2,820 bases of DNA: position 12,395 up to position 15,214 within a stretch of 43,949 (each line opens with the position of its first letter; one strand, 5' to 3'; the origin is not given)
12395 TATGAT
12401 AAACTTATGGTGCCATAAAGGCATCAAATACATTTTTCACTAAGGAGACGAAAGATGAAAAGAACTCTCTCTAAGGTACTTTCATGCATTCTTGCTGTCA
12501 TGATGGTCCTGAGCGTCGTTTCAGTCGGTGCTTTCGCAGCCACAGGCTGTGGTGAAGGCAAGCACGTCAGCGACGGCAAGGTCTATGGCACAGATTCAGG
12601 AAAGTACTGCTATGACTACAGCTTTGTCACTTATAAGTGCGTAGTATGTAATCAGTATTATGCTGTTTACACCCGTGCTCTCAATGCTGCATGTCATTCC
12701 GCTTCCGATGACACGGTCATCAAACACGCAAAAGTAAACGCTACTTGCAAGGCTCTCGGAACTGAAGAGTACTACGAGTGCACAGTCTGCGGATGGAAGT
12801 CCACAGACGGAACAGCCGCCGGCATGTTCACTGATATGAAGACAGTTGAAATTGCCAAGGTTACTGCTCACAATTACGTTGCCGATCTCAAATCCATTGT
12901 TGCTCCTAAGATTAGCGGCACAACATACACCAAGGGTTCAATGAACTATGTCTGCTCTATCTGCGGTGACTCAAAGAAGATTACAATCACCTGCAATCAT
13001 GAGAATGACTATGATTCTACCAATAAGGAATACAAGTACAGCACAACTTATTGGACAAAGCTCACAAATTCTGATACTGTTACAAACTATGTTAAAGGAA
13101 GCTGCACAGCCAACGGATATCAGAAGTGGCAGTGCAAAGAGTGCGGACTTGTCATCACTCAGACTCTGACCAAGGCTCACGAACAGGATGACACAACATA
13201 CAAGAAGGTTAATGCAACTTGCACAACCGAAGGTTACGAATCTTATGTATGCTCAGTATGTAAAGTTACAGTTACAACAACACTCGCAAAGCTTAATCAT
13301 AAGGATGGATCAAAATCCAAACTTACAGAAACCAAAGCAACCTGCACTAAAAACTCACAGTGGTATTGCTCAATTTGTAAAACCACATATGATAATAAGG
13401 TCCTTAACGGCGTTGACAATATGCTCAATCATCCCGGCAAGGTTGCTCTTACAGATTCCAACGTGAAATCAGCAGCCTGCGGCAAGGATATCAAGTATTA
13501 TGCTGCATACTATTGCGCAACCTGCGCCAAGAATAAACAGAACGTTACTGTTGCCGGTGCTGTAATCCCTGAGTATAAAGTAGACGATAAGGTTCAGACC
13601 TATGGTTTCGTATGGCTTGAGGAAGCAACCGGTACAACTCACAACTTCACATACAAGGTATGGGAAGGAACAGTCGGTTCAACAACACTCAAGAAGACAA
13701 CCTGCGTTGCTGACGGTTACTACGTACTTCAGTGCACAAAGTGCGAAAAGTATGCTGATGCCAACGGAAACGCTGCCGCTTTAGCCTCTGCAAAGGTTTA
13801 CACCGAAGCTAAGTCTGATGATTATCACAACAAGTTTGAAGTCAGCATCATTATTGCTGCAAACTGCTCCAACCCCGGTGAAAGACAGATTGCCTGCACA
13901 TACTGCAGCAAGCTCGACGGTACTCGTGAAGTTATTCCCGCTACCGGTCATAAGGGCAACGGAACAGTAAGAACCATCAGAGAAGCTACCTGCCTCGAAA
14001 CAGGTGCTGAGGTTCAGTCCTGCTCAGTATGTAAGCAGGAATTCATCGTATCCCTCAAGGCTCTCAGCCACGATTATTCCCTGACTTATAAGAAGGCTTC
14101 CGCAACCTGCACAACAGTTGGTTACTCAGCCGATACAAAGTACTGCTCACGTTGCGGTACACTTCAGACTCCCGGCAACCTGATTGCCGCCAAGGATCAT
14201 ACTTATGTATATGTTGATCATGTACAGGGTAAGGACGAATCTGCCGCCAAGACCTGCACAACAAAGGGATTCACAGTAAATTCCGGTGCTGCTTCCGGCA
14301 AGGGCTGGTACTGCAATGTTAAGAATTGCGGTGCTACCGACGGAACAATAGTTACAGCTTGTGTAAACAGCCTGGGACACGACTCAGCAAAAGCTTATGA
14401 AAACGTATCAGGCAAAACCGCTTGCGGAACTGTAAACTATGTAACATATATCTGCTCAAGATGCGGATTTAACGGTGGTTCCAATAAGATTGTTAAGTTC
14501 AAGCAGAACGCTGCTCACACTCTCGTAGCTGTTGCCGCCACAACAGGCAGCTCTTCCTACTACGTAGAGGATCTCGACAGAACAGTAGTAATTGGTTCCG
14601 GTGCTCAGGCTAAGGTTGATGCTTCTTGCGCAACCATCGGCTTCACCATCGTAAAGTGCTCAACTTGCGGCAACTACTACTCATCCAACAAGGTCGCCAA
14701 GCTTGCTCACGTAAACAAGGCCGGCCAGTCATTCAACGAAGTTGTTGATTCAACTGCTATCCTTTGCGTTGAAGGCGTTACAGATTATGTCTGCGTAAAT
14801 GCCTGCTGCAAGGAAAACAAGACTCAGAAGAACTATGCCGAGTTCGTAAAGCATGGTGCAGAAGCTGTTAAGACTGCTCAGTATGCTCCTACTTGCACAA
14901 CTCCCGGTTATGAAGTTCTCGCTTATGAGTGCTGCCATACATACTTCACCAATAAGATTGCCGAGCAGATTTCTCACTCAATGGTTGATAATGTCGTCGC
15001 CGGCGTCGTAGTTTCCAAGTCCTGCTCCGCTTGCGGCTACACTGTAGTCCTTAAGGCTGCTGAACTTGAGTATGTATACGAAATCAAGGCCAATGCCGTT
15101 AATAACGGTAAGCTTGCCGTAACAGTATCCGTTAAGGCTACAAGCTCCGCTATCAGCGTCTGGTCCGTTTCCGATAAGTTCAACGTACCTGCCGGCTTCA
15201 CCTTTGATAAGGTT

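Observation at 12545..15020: About 16-17 tandem C-x(7-11)-C-x2-C...H modules, a possible extracellular zinc-ribbon-like repeat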

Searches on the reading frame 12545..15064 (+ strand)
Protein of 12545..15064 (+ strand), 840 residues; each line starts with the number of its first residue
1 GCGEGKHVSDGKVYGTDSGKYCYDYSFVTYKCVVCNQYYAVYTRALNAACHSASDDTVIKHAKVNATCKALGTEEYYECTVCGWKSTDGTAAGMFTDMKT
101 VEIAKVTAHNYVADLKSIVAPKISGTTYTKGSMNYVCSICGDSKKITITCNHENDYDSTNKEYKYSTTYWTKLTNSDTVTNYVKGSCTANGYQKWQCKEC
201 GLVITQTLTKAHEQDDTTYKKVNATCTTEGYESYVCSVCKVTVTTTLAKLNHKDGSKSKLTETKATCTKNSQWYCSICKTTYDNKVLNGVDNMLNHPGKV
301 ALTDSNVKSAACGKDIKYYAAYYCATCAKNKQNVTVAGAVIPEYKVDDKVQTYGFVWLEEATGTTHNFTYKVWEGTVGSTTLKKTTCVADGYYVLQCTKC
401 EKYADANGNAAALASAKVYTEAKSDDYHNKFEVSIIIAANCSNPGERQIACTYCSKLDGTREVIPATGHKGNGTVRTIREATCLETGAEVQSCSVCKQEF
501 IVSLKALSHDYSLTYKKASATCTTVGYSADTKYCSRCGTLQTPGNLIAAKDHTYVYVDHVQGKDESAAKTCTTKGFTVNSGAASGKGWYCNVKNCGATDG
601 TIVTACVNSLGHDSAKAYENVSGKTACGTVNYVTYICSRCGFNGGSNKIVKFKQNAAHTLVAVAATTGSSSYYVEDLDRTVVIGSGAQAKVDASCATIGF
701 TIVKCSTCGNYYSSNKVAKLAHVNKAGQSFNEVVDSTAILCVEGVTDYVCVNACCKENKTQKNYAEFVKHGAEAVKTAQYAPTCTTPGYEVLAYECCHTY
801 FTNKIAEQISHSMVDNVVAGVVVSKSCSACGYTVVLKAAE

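Call 7: find_homologous_proteins(query=window:12545-15064:+, max_evalue=0.001)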
Query window:12545-15064:+ (840 aa): 446 proteins with E <= 0.001 among 8000 candidates; the best 120 are listed.
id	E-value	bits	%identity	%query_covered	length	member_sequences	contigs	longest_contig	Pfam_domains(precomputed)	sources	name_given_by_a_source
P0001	6.2e-44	169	22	80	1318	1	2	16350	PF00404.25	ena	-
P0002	1.4e-39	154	23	74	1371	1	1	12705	-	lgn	-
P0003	2.0e-34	137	24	73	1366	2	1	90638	-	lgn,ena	-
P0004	1.1e-32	132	26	74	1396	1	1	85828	-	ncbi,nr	ncbi:MAG: hypothetical protein U0L17_00965 [Acutalibacteraceae bacterium]|nr:hypothetical protein [A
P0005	9.8e-32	128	25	66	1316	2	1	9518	PF00404.25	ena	-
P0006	2.3e-30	124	24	76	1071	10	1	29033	-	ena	-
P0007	2.5e-27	114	22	64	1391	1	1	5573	PF00041.28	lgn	-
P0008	3.0e-27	114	28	42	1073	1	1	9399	-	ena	-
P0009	3.9e-24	103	25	49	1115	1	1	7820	PF00404.25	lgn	-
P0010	5.4e-24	103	29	21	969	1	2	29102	PF00041.28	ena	-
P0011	1.0e-23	102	25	98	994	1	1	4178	-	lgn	-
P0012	1.7e-23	101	27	48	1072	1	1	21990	-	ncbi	-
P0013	1.8e-23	101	24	65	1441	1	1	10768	-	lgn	-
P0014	1.9e-21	94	24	78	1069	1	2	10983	PF25814.2,PF00041.28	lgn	-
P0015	1.9e-21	94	25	79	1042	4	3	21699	-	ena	-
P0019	4.6e-20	90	28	40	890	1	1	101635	PF02892.22,PF19938.5,PF21461.4,PF00188.33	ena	-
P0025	5.7e-18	83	27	25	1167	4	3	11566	PF26182.1,PF02368.25,PF01841.26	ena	-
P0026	7.4e-18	82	22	65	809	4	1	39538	PF05495.18,PF25206.2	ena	-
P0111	9.1e-14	69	24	39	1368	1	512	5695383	PF09479.17,PF13306.13,PF12799.14,PF13855.13,PF01841.26,PF23952.2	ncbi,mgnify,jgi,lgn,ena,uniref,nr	ncbi:leucine-rich repeat protein [Anaerobutyricum hallii]|mgnify:FL=1|jgi:uncharacterized repeat pro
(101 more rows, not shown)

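Call 8: search_protein_families(library=pfam, proteins=[P0111, P0014, P0026, P0025, P0019], max_evalue=0.01)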
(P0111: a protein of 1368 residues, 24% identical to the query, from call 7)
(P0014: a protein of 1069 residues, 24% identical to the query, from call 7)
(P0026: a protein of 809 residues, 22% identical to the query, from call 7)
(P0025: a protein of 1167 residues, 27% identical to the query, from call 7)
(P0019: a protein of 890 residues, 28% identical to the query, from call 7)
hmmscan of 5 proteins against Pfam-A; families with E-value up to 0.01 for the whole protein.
P0111 (1368 aa): 9 families
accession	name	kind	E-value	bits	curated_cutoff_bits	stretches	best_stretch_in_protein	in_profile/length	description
PF13306.12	LRR_5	-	8.5e-61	203.9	27.7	3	357-480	12-127/127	BspA type Leucine rich repeat region (6 copies)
PF13855.12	LRR_8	-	2.3e-28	98.2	27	4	380-437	2-57/61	Leucine rich repeat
PF09479.16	Flg_new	-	4.8e-18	65.5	27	2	612-680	2-65/65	Listeria-Bacteroides repeat domain (List_Bact_rpt)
PF01841.26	Transglut_core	-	5.4e-12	46.4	23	1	168-265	3-108/108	Transglutaminase-like superfamily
PF23952.1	LRR_EndoS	-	2.1e-07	31.6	27.9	0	365-435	42-112/116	Endo-beta-N-acetylglucosaminidase EndoS LRR domain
PF12799.13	LRR_4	-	4.7e-06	27.1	27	1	406-441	2-37/44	Leucine Rich repeats (2 copies)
PF03829.18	PTSIIA_gutA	-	0.00093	19.5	25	0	1259-1301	41-83/113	PTS system glucitol/sorbitol-specific IIA component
PF01024.24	Colicin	-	0.0049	17.2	23.4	1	1284-1364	28-107/185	Colicin pore forming domain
PF06750.18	A24_N_bact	-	0.0088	16.5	23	0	957-997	28-66/84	Bacterial Peptidase A24 N-terminal domain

P0014 (1069 aa): 3 families
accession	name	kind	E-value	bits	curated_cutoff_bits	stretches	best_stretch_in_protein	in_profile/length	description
PF00041.27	fn3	-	2.1e-07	31.5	25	1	983-1051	6-72/84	Fibronectin type III domain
PF25814.1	fn3_SORL1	-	7.5e-06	26.3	27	1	978-1047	3-71/90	SORL1-like, fn3 domain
PF21613.2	Pesticin_RB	-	0.0056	17.1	27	0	393-450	58-114/136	Pesticin, receptor binding domain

P0026 (809 aa): 2 families
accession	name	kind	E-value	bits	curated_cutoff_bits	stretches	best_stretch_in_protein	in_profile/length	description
PF05495.17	zf-CHY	-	3.3e-06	27.9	31.3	0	700-752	19-66/68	CHY zinc finger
PF25206.1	DUF7836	-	1.7e-05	25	26.7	0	533-561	3-31/59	Domain of unknown function (DUF7836)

P0025 (1167 aa): 3 families
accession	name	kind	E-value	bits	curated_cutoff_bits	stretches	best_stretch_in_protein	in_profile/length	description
PF02368.24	Big_2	-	1.6e-11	44.5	22.8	2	1091-1164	4-77/79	Bacterial Ig-like domain (group 2)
PF01841.26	Transglut_core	-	2e-05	25.3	23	1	199-296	11-107/108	Transglutaminase-like superfamily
PF04473.18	DUF553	-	0.0003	20.7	20.5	1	196-296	9-112/140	Transglutaminase-like domain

P0019 (890 aa): 5 families
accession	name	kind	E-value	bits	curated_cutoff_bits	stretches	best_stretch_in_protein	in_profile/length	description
PF00188.32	CAP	-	5.3e-18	66.4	21.1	1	51-182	1-117/117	Cysteine-rich secretory protein family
PF19938.4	DUF6400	-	1.3e-09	38.3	27.1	0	760-785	8-33/69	Family of unknown function (DUF6400)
PF02892.21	zf-BED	-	9.2e-07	29.2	20.6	0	750-765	14-29/44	BED zinc finger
PF21461.3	HL_N-beta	-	1.7e-06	28.1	27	1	252-297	11-57/57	Hyaluronate lyase, N-terminal beta-sheet domain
PF00412.28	LIM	-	0.00011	22.8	22.9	0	755-776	1-22/58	LIM domain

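Call 10: search_solved_structures(query=window:12545-15064:+, max_evalue=10, show_alignments=2)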
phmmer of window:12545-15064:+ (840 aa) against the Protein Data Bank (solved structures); distinct sequences matched with E-value up to 10: 4.
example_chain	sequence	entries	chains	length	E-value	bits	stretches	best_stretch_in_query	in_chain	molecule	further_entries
8i7u_C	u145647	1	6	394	0.35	12.4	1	78-152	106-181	8-amino-7-oxononanoate synthase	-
8xhk_C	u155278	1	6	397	0.36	12.3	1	78-152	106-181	Aminotransferase class I/II-fold pyridoxal phosphate-dependent enzyme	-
8xhd_A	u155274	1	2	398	0.36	12.3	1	78-152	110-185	8-amino-7-oxononanoate synthase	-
8xha_A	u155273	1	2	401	0.36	12.3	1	78-152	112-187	8-amino-7-oxononanoate synthase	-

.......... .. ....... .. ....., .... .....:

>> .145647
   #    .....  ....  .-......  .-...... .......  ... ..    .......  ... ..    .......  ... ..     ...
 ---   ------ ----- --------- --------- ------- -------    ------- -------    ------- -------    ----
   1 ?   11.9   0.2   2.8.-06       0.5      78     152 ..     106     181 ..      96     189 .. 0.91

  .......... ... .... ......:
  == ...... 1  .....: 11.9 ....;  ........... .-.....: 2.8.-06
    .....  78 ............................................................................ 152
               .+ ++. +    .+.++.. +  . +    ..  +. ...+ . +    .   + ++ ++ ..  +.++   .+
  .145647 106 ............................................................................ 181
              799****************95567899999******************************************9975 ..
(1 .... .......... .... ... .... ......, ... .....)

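Call 11: search_solved_structures(query=P0001, max_evalue=1, show_alignments=2)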
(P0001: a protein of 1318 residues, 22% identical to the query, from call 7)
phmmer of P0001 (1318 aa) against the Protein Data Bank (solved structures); distinct sequences matched with E-value up to 1: 19.
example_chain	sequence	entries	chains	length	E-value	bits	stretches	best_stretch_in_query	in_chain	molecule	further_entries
8zvk_A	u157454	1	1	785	0.029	15.2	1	1243-1307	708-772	AaBgIC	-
4rxn_A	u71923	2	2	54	0.082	13.8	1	603-646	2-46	RUBREDOXIN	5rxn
8ajy_B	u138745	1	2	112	0.11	13.3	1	1251-1311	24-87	Dockerin from ScaH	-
1be7_A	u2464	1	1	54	0.12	13.2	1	603-649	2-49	RUBREDOXIN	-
2rrt_A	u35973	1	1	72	0.27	12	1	1252-1305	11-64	Calmodulin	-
6iiu_A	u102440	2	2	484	0.28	12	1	587-647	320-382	Soluble cytochrome b562,Thromboxane A2 receptor,Rubredoxin,Thromboxane A2 receptor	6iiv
5m2o_B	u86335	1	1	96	0.31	11.9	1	1255-1309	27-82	Group I Dockerin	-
1bfy_A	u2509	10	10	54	0.32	11.8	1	603-646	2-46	RUBREDOXIN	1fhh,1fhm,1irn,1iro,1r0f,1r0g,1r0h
1t9q_A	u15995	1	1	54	0.33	11.8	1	603-647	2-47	Rubredoxin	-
1t9p_A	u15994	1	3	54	0.33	11.8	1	603-647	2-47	Rubredoxin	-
1smm_A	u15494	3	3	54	0.37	11.6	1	603-644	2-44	Rubredoxin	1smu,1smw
1c09_A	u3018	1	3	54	0.4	11.5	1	603-644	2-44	RUBREDOXIN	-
1t9o_A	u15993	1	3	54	0.5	11.2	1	603-643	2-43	Rubredoxin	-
9jzt_A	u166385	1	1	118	0.62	10.9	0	53-110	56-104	Zinc finger and BTB domain-containing protein 20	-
2yik_A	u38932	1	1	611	0.71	10.7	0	1256-1308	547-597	ENDOGLUCANASE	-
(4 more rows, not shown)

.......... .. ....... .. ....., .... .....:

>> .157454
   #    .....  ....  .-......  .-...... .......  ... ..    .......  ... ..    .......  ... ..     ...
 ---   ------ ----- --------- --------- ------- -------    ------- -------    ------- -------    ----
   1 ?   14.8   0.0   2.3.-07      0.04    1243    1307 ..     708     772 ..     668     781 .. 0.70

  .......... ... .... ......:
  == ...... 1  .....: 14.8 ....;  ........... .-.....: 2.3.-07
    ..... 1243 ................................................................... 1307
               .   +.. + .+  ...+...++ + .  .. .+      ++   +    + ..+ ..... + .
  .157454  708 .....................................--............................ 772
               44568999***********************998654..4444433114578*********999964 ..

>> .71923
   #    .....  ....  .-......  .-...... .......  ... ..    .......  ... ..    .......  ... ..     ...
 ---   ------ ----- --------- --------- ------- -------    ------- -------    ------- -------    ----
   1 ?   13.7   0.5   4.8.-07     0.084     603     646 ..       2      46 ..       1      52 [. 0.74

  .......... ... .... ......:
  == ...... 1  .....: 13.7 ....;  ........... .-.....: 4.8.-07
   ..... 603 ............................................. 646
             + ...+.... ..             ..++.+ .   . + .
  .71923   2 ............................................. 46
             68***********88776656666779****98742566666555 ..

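Call 61: search_protein_families(library=ncbifam, proteins=[P0001], max_evalue=0.001)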
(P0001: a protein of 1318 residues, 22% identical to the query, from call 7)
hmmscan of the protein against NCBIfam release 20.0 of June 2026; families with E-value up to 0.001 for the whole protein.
P0001 (1318 aa): 0 families
